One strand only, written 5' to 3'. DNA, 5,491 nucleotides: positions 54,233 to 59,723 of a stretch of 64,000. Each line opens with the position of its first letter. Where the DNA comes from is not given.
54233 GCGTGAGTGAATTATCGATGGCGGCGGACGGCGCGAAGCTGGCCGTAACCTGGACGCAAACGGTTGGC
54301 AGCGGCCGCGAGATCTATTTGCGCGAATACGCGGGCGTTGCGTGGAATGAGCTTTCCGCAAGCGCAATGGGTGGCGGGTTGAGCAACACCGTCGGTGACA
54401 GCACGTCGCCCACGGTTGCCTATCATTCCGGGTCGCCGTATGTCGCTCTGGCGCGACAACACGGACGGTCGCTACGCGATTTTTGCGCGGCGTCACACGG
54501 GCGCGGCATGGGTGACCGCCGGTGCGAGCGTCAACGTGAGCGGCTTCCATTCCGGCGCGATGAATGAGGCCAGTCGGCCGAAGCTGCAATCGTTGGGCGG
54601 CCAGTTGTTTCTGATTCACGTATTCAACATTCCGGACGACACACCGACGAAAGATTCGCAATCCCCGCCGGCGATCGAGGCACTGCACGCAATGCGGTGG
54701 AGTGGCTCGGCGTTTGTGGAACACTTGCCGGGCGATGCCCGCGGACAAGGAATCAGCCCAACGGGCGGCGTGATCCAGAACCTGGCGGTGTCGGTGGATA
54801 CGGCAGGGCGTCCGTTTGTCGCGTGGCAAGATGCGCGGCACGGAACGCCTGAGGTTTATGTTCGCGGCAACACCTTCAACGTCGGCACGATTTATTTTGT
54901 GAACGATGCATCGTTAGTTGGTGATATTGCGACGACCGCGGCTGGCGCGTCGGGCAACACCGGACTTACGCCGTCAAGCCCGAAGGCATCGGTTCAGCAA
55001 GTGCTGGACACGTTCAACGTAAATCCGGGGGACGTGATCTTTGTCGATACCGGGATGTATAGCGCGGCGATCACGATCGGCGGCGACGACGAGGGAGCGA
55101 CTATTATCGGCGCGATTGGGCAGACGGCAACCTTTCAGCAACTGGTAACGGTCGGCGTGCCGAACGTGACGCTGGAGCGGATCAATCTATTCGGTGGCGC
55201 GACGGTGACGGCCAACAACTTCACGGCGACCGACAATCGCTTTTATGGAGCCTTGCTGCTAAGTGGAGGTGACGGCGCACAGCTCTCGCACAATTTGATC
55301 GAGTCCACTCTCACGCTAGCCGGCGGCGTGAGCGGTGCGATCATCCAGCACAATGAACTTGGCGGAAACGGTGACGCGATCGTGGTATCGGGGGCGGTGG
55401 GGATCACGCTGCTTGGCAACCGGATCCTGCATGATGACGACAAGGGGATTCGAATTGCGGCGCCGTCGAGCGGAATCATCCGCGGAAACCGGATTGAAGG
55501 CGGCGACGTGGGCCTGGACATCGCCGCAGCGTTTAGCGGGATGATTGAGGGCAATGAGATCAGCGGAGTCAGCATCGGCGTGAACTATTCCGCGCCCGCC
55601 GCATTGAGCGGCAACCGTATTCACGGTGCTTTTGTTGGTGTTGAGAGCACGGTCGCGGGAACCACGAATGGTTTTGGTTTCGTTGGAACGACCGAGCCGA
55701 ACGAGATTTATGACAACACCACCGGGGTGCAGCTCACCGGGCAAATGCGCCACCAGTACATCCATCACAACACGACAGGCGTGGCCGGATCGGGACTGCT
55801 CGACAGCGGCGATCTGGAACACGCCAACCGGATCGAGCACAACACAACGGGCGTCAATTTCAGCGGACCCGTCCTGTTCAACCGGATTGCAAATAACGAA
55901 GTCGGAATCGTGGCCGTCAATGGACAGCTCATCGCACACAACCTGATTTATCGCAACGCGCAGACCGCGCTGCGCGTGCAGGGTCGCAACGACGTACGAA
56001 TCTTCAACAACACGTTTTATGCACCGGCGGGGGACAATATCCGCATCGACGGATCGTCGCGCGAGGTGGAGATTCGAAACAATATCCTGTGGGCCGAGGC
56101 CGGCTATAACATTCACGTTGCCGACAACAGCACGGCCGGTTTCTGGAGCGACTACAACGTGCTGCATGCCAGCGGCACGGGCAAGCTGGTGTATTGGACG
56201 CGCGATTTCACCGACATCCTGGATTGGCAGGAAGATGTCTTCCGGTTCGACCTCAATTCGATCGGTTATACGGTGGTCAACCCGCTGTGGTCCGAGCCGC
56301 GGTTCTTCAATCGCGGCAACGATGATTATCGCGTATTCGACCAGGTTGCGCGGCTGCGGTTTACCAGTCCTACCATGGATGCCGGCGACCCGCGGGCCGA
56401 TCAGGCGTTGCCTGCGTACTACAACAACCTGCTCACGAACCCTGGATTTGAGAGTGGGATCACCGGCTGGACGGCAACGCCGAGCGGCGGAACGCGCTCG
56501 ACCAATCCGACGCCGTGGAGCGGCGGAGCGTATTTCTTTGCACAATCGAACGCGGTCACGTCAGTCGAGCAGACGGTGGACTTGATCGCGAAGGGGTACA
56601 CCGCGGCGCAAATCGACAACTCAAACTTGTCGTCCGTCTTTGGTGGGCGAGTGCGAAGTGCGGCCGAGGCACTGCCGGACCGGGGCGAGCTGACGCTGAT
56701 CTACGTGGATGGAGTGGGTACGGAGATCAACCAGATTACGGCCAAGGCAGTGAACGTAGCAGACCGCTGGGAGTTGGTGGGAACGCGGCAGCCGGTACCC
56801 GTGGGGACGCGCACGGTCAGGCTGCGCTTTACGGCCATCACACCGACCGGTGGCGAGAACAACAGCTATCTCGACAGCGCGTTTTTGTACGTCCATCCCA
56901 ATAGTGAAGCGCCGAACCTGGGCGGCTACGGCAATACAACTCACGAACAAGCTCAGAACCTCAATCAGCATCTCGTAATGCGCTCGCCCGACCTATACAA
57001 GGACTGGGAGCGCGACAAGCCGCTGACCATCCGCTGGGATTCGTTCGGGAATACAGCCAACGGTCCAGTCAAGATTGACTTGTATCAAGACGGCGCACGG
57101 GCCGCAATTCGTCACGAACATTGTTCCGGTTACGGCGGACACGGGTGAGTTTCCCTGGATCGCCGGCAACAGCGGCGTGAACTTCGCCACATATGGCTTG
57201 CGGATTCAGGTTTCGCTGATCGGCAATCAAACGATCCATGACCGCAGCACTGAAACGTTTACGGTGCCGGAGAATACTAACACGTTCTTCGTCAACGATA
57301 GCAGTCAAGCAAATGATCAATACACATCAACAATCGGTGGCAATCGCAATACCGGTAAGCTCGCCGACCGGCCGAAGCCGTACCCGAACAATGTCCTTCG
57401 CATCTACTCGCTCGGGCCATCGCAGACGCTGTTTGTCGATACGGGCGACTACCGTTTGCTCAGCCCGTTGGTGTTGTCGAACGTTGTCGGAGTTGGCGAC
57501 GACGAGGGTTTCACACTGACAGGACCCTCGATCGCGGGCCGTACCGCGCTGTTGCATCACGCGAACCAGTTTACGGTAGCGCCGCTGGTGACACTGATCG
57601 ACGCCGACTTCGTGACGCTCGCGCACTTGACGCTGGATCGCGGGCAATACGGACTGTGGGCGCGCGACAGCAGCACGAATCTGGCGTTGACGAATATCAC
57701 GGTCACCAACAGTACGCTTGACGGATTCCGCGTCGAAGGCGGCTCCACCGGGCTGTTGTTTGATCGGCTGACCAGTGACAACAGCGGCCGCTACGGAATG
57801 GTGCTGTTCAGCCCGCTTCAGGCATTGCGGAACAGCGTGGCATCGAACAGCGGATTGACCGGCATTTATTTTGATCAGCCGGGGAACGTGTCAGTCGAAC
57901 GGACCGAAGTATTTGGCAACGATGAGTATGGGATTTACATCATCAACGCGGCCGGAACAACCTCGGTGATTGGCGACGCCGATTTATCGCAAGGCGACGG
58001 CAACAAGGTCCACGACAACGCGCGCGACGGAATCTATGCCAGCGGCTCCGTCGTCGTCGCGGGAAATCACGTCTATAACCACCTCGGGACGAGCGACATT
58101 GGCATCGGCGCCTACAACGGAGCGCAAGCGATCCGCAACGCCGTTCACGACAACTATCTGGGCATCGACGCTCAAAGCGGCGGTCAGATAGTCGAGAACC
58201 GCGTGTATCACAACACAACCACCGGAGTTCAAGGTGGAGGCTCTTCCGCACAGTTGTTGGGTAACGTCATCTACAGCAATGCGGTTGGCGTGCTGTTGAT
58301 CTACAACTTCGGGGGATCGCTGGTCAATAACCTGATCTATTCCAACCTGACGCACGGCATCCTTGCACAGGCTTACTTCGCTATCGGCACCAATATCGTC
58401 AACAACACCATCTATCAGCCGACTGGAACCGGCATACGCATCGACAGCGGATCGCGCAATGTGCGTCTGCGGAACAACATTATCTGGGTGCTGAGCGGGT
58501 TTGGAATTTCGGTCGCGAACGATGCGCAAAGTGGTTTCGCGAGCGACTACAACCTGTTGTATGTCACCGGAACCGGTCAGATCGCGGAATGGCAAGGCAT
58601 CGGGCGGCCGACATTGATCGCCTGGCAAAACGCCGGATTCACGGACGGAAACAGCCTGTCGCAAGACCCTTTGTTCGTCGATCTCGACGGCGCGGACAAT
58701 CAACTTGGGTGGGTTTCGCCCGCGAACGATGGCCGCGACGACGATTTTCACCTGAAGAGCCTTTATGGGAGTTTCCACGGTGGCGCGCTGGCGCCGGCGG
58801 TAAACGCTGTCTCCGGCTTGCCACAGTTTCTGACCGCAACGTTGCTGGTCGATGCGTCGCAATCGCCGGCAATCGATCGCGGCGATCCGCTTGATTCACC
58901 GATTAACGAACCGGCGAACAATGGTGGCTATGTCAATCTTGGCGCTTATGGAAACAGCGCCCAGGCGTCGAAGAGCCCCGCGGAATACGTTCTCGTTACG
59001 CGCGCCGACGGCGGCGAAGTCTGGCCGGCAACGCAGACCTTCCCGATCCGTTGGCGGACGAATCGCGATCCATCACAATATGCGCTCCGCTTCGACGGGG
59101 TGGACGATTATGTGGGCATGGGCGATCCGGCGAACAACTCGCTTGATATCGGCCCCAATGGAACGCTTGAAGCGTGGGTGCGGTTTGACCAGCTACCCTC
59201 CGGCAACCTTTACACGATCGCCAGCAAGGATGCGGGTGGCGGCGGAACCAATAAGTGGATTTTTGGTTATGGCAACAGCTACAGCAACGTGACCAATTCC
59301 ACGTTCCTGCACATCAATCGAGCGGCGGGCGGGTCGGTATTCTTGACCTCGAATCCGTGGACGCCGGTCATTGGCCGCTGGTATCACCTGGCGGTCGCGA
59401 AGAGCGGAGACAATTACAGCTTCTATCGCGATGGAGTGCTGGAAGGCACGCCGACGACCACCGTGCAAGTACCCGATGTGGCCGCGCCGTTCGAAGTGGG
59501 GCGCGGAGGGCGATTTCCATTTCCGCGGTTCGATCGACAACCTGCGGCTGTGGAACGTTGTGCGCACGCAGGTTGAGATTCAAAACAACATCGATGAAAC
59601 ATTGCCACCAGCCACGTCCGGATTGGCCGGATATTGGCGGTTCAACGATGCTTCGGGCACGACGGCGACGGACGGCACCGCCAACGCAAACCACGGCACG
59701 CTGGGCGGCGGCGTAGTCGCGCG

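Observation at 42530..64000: A single gene of more than 21 kb for a giant LEPR-XLL-type, RTX- and beta-helix-rich surface protein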

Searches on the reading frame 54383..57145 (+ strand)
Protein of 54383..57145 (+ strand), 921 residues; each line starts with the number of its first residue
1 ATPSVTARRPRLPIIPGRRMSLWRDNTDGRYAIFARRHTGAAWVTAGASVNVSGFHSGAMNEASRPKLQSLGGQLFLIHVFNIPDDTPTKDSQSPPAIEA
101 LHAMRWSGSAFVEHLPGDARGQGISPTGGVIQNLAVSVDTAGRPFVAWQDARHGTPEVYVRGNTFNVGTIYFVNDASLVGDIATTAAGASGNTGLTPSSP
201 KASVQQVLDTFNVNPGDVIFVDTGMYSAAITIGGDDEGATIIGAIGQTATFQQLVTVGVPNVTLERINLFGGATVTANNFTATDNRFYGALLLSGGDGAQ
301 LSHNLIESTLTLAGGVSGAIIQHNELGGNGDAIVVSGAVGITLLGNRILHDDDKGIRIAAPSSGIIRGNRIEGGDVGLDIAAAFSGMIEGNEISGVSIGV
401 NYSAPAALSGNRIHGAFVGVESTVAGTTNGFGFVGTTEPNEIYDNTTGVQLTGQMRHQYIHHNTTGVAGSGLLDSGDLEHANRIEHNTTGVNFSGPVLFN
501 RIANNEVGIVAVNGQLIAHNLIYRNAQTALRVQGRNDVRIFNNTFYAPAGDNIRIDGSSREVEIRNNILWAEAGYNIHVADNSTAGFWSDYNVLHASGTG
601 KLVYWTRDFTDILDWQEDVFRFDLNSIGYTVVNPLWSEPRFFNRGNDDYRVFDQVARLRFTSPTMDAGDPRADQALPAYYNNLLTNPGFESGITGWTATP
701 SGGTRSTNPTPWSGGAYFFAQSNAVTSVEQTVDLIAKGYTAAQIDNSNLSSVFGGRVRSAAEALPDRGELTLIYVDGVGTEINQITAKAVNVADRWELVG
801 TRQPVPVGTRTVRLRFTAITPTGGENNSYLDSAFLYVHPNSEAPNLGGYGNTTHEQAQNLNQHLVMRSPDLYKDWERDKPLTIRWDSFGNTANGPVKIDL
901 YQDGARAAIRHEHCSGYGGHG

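Call 5: search_protein_families(library=pfam, proteins=[window:54383-57145:+], max_evalue=0.01)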
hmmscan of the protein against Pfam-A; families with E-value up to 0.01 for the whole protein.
window:54383-57145:+ (921 aa): 2 families
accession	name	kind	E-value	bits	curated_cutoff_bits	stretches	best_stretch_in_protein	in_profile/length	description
PF13229.12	Beta_helix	-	1.1e-16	61.3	25.9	2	315-464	7-157/158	Right handed beta helix region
PF05048.19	NosD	-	1.1e-11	45.1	23.6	2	274-391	43-167/212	Periplasmic copper-binding protein (NosD)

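Call 18: search_protein_families(library=ncbifam, proteins=[window:54431-57100:+], max_evalue=0.01)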
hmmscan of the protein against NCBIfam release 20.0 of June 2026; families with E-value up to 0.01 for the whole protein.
window:54431-57100:+ (890 aa): 1 family
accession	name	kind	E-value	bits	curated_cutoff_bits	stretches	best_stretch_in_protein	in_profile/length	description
TIGR04247.1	NosD_copper_fam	subfamily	2e-05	23.3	300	0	305-395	184-280/377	nitrous oxide reductase family maturation protein NosD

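Call 82: search_solved_structures(query=window:54449-57100:+, max_evalue=0.01)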
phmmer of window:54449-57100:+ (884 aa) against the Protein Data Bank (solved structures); distinct sequences matched with E-value up to 0.01: 0.

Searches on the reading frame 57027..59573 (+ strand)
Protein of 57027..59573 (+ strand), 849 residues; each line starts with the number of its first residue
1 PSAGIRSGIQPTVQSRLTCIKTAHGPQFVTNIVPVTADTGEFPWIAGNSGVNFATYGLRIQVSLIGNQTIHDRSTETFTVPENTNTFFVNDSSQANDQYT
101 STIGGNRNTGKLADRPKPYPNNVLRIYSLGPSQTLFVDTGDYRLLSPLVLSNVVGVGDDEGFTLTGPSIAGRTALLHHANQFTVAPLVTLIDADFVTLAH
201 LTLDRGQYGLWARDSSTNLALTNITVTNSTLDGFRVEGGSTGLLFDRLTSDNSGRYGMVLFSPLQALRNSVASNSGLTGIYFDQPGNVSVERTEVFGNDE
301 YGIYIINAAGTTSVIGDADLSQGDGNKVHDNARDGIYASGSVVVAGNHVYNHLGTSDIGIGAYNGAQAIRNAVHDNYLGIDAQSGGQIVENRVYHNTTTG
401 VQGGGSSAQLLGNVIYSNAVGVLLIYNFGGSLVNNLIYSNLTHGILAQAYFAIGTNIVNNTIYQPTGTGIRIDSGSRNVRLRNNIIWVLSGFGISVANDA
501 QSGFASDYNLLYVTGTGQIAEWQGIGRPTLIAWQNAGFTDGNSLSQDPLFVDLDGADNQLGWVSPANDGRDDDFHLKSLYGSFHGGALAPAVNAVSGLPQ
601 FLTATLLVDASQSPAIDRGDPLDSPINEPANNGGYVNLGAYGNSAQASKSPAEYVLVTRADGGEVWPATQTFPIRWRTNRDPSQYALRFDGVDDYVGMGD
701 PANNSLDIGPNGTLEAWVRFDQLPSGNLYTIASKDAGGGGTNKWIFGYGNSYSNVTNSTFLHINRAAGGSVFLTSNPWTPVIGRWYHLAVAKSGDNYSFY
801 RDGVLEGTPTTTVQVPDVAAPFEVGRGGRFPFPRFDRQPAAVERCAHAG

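Call 5: search_protein_families(library=pfam, proteins=[window:57027-59573:+], max_evalue=0.01)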
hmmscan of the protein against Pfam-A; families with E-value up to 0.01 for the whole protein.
window:57027-59573:+ (849 aa): 3 families
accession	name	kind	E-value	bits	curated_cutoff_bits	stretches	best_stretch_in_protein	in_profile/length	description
PF13229.12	Beta_helix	-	4.1e-27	95.2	25.9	4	364-500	7-148/158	Right handed beta helix region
PF05048.19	NosD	-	5.9e-14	52.4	23.6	2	366-499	27-158/212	Periplasmic copper-binding protein (NosD)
PF13385.13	Laminin_G_3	-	1.8e-12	48.1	27.6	1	691-827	2-124/151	Concanavalin A-like lectin/glucanases superfamily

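Call 18: search_protein_families(library=ncbifam, proteins=[window:57096-59504:+], max_evalue=0.01)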
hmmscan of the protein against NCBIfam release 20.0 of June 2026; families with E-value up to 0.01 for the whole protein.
window:57096-59504:+ (803 aa): 0 families
